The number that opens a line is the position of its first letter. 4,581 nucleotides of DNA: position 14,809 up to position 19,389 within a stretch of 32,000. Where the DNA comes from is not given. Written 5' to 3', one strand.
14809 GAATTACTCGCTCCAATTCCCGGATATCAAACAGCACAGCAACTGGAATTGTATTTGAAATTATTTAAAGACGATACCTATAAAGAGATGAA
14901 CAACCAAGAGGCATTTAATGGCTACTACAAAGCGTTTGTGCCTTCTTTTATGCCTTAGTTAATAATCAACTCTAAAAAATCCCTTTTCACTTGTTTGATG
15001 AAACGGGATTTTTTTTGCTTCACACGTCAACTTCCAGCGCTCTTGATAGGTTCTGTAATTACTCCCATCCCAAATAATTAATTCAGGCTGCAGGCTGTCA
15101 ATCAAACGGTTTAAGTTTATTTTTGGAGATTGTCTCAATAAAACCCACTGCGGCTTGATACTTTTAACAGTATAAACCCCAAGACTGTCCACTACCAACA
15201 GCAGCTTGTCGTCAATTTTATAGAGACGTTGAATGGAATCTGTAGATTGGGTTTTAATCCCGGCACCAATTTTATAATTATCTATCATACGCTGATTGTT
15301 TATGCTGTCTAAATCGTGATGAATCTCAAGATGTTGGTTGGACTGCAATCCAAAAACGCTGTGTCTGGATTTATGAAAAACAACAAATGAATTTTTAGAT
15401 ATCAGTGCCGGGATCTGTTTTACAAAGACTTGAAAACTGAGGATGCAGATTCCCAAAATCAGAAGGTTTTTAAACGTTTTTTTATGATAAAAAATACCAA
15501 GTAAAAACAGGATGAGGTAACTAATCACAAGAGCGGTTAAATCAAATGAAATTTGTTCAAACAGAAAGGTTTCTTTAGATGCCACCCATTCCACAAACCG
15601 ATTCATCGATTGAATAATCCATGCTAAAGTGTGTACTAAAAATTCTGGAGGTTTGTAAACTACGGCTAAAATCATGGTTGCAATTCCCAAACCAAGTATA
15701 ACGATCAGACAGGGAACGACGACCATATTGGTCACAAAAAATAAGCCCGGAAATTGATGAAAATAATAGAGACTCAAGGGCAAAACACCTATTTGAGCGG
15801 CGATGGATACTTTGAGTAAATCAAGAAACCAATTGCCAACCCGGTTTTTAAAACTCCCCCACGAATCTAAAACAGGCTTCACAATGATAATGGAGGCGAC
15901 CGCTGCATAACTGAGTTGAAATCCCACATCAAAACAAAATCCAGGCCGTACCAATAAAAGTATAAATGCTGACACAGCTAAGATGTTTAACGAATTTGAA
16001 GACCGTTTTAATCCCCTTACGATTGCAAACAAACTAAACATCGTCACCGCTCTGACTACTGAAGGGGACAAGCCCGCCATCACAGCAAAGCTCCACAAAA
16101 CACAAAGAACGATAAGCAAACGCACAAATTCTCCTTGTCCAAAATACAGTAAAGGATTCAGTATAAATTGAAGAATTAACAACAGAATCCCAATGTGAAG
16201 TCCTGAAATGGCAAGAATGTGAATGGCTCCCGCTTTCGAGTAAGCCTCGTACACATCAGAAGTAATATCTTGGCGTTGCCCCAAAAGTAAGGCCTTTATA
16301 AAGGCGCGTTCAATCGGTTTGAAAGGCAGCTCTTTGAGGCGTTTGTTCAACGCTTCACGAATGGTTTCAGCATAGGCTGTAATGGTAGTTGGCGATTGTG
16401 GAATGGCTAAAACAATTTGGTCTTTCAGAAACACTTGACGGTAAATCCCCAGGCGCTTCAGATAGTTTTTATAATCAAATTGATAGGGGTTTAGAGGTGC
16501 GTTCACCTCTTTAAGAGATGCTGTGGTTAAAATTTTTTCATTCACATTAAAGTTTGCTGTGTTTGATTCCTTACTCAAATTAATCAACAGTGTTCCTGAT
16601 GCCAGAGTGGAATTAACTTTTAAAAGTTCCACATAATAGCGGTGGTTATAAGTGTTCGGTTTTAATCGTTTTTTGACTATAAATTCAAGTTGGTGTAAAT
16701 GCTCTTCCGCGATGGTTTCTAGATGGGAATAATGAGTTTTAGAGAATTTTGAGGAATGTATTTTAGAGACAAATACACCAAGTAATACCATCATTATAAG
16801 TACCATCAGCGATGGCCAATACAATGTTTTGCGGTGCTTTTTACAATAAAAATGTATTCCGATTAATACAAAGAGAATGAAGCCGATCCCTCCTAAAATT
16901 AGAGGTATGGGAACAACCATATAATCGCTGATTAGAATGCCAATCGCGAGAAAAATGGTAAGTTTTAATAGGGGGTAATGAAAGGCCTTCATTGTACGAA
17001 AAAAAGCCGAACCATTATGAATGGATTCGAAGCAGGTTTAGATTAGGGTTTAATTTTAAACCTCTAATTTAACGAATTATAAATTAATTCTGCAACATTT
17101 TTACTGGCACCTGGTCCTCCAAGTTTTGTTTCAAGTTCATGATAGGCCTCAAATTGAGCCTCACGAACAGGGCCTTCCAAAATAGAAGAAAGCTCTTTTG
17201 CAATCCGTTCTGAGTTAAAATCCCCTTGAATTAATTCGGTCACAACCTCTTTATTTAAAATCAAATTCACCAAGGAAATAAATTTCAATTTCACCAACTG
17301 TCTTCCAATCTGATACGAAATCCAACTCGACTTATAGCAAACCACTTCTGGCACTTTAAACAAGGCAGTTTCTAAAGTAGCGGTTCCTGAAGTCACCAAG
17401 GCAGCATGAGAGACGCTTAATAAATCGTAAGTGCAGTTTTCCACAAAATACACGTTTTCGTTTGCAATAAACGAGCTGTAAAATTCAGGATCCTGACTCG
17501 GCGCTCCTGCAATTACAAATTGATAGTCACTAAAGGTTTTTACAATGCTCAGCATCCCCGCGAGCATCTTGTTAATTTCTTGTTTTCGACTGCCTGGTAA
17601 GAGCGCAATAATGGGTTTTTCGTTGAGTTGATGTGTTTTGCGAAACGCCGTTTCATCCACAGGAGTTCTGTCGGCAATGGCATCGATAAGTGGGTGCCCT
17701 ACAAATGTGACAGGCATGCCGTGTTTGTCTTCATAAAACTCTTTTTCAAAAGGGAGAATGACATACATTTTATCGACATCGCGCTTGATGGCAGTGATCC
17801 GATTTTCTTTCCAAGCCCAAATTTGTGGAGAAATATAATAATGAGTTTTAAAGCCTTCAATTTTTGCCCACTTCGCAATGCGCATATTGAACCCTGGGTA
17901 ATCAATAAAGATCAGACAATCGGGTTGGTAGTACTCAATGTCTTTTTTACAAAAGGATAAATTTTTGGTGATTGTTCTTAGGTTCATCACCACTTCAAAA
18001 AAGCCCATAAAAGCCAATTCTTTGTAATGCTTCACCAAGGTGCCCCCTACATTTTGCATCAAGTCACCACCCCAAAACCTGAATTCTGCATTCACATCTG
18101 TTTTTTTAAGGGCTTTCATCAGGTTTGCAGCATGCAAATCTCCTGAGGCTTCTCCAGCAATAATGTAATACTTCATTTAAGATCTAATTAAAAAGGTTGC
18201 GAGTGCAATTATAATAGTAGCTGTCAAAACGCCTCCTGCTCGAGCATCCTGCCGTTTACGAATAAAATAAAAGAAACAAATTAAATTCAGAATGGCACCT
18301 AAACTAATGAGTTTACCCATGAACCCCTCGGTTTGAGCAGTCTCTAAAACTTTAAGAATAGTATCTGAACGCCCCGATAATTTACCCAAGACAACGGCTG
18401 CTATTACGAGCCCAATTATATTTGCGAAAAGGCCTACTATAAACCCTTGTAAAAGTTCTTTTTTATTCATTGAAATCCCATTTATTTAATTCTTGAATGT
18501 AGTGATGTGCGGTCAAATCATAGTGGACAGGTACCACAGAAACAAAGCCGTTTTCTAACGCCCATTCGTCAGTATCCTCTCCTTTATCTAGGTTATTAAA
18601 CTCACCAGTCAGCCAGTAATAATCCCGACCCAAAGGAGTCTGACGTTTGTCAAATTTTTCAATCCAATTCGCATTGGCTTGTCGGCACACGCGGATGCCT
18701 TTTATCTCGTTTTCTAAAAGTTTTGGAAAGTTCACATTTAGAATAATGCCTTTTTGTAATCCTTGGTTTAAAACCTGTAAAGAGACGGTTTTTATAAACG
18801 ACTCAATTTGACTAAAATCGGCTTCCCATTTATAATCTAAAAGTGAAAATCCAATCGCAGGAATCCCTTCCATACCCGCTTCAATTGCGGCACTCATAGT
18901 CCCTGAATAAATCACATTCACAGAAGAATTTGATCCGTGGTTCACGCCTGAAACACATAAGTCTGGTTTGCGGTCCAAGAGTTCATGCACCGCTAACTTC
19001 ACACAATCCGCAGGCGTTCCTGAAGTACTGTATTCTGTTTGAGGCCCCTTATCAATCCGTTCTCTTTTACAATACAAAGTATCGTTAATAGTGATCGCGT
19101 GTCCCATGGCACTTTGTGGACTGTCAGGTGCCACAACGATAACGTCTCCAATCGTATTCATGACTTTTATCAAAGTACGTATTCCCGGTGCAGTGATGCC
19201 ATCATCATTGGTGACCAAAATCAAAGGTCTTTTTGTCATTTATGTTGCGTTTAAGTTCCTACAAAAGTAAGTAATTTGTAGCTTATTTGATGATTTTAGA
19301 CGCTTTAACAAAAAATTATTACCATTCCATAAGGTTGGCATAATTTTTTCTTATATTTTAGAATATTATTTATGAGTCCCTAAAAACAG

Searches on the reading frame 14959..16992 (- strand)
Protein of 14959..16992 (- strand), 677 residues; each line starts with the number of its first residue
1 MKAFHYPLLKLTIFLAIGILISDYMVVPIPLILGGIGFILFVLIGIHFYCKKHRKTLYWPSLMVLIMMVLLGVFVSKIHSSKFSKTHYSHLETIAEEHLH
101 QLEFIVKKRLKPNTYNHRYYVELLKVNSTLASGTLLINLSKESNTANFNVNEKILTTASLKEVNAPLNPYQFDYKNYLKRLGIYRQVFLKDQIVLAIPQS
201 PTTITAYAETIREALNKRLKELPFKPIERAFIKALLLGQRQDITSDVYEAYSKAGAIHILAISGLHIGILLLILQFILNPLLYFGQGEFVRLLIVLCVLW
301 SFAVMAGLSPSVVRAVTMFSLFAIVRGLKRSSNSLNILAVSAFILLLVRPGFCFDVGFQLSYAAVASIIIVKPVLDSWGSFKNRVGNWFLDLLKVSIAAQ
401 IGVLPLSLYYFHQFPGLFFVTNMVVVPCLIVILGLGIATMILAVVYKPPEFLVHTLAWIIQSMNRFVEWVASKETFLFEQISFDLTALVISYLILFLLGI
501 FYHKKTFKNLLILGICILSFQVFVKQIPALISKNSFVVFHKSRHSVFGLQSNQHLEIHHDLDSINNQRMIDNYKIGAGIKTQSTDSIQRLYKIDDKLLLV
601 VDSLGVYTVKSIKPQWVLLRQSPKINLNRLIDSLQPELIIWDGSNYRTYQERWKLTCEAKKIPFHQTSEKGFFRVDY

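Call 32: search_protein_families(library=pfam, proteins=[window:14959-16992:-], max_evalue=0.0001)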
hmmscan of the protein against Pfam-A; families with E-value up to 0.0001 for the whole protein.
window:14959-16992:- (677 aa): 2 families
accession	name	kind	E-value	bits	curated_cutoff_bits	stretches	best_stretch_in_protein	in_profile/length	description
PF03772.21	Competence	-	1e-59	202.6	23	1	235-501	1-266/270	Competence protein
PF13567.11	DUF4131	-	4.2e-21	75.8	31.6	1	28-193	4-163/165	Domain of unknown function (DUF4131)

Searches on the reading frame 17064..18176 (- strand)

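Call 32: search_protein_families(library=pfam, proteins=[window:17064-18176:-], max_evalue=0.0001)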
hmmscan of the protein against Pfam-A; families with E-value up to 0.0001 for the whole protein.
window:17064-18176:- (370 aa): 1 family
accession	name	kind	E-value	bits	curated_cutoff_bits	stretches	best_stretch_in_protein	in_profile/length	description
PF02684.21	LpxB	-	3.3e-87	293.2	22.6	1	4-348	2-354/374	Lipid-A-disaccharide synthetase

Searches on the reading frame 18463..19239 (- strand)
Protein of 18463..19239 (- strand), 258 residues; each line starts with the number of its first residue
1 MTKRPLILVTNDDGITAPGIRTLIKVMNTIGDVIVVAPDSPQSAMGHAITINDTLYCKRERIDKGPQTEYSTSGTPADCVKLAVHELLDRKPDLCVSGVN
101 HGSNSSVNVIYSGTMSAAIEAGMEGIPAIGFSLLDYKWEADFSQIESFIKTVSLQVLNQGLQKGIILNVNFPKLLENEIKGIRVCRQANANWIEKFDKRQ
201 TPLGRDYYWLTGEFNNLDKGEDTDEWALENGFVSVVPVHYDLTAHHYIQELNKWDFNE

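Call 32: search_protein_families(library=pfam, proteins=[window:18463-19239:-], max_evalue=0.0001)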
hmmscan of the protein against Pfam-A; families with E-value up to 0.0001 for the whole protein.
window:18463-19239:- (258 aa): 1 family
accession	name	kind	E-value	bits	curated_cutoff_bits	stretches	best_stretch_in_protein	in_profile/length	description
PF01975.23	SurE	-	4.5e-65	219.4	22.1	1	7-192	1-187/189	Survival protein SurE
